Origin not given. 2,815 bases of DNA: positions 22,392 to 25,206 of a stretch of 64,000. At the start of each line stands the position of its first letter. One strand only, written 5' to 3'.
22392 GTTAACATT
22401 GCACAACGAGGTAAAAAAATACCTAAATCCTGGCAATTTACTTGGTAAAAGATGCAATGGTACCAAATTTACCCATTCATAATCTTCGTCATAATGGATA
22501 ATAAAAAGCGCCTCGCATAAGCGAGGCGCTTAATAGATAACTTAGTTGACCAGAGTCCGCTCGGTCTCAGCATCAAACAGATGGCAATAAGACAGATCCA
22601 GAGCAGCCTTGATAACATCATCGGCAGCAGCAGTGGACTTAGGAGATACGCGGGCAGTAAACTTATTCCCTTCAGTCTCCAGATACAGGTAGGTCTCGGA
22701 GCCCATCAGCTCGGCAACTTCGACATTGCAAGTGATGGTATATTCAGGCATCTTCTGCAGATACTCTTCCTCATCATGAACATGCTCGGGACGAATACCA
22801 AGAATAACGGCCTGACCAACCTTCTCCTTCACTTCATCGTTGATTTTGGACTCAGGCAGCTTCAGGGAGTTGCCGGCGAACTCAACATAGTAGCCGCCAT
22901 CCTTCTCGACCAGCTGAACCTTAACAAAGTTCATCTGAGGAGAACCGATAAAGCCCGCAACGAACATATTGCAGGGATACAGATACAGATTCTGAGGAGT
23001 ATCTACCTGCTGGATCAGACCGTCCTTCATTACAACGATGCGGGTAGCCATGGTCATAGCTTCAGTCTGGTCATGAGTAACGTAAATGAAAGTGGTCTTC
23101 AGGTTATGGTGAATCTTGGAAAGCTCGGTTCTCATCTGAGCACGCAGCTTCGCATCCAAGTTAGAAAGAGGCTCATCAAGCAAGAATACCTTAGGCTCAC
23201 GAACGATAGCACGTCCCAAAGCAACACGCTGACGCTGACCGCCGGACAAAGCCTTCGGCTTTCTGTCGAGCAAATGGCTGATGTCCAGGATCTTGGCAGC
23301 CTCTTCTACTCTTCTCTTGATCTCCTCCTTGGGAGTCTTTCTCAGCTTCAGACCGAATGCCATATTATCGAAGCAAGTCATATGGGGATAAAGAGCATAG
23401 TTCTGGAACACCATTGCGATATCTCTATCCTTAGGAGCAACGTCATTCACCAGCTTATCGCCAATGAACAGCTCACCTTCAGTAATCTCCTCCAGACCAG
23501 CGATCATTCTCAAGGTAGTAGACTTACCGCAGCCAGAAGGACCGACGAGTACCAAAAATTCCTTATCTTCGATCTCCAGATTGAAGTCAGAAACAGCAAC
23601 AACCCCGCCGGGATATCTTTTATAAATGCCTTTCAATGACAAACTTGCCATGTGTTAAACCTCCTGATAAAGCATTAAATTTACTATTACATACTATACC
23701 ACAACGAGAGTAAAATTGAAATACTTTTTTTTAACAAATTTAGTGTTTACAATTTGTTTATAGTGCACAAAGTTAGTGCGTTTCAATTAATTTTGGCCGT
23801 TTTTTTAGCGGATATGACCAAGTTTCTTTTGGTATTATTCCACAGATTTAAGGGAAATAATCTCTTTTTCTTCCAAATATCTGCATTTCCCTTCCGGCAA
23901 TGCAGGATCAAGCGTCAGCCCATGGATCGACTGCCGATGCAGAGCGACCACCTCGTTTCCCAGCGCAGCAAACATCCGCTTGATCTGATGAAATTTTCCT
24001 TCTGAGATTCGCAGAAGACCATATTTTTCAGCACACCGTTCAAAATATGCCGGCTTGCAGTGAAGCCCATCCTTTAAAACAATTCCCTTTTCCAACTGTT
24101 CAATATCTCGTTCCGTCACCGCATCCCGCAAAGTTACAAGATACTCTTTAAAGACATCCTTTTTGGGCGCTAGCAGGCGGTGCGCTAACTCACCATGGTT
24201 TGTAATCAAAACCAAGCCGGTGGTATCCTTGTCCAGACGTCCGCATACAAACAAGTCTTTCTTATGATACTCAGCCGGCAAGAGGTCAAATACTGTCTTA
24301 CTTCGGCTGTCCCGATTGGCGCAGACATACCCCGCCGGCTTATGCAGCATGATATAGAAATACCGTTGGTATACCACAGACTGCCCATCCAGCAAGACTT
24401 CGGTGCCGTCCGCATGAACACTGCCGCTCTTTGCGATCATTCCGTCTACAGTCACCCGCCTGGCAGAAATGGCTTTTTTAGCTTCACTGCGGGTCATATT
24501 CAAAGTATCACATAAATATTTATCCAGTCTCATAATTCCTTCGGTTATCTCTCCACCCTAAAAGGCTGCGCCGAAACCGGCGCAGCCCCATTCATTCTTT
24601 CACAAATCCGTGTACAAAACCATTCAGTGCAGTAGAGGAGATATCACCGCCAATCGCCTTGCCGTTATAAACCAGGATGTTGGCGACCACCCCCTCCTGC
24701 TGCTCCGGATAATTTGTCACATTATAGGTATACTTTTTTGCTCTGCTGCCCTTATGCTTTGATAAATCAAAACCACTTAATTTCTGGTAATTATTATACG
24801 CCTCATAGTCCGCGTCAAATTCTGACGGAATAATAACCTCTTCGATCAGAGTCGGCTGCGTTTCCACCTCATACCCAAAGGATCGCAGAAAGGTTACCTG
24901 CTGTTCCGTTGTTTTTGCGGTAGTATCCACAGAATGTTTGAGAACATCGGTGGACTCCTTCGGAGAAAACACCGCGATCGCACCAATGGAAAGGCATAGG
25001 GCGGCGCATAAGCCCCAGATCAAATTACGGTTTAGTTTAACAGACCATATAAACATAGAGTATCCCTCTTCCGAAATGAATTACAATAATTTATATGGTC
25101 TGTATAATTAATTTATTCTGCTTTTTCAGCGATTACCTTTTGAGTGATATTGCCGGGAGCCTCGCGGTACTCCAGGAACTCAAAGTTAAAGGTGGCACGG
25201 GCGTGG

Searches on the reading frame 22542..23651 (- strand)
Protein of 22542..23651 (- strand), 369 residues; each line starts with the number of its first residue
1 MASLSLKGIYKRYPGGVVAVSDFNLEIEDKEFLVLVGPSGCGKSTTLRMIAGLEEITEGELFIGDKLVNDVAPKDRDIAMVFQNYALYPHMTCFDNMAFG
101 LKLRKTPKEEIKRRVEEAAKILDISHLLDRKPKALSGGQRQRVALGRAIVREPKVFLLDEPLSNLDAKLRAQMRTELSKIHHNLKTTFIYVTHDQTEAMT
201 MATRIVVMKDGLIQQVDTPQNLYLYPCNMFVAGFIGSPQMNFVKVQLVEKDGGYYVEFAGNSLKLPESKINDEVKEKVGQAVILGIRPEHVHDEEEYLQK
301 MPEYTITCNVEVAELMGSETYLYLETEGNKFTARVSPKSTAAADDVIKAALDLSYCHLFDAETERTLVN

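Call 33: search_protein_families(library=pfam, proteins=[window:22542-23651:-], max_evalue=0.001)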
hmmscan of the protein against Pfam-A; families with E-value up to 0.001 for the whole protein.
window:22542-23651:- (369 aa): 9 families
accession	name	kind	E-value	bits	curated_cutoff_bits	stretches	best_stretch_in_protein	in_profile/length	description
PF00005.33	ABC_tran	-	1.3e-33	116.9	25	1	21-162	2-136/137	ABC transporter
PF17912.7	OB_MalK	-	3.5e-15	57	27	1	236-291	1-53/53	MalK OB fold domain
PF08402.16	TOBE_2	-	9.3e-07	29.3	21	1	284-359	1-76/76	TOBE domain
PF13304.12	AAA_21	-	3.6e-06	27.7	27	0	138-195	241-300/304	AAA domain, putative AbiEii toxin, Type IV TA system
PF02463.25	SMC_N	-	1.2e-05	25.3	40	1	29-207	23-213/220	RecF/RecN/SMC N terminal domain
PF03215.21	Rad17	-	5.1e-05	23.7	23.8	1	25-96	40-111/186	Rad17 P-loop domain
PF03459.23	TOBE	-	8e-05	23.2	22.3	0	305-357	6-63/64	TOBE domain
PF13401.12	AAA_22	-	0.00019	22.2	27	1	29-74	4-33/130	AAA domain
PF20720.3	nSTAND3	-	0.00094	19.3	27.2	0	27-51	14-38/155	Novel STAND NTPase 3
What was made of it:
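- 22542..23651 (-): Orphan MalK/MsmX-type ATPase, the candidate energiser acting in trans. ABC_tran + OB_MalK + TOBE_2 (call 33).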

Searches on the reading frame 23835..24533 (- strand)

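Call 33: search_protein_families(library=pfam, proteins=[window:23835-24533:-], max_evalue=0.001)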
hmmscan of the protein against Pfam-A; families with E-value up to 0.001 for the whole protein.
window:23835-24533:- (232 aa): 2 families
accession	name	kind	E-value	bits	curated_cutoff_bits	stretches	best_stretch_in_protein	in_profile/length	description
PF00849.27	PseudoU_synth_2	-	4.2e-23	82.7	26.8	1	60-190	2-152/152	RNA pseudouridylate synthase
PF01479.30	S4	-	1.9e-07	31.2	22.8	1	1-39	1-40/48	S4 domain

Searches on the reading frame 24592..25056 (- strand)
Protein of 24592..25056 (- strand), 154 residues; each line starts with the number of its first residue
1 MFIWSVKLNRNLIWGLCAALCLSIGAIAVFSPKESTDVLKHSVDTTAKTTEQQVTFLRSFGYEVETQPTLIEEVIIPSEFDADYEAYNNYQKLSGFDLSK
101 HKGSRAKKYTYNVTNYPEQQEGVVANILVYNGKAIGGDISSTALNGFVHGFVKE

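Call 33: search_protein_families(library=pfam, proteins=[window:24592-25056:-], max_evalue=0.001)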
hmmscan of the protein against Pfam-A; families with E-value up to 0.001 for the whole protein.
window:24592-25056:- (154 aa): 1 family
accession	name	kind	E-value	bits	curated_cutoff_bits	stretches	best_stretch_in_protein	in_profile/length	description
PF16112.10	DUF4830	-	3.6e-29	101.4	23.5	1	56-139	1-84/84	Domain of unknown function (DUF4830)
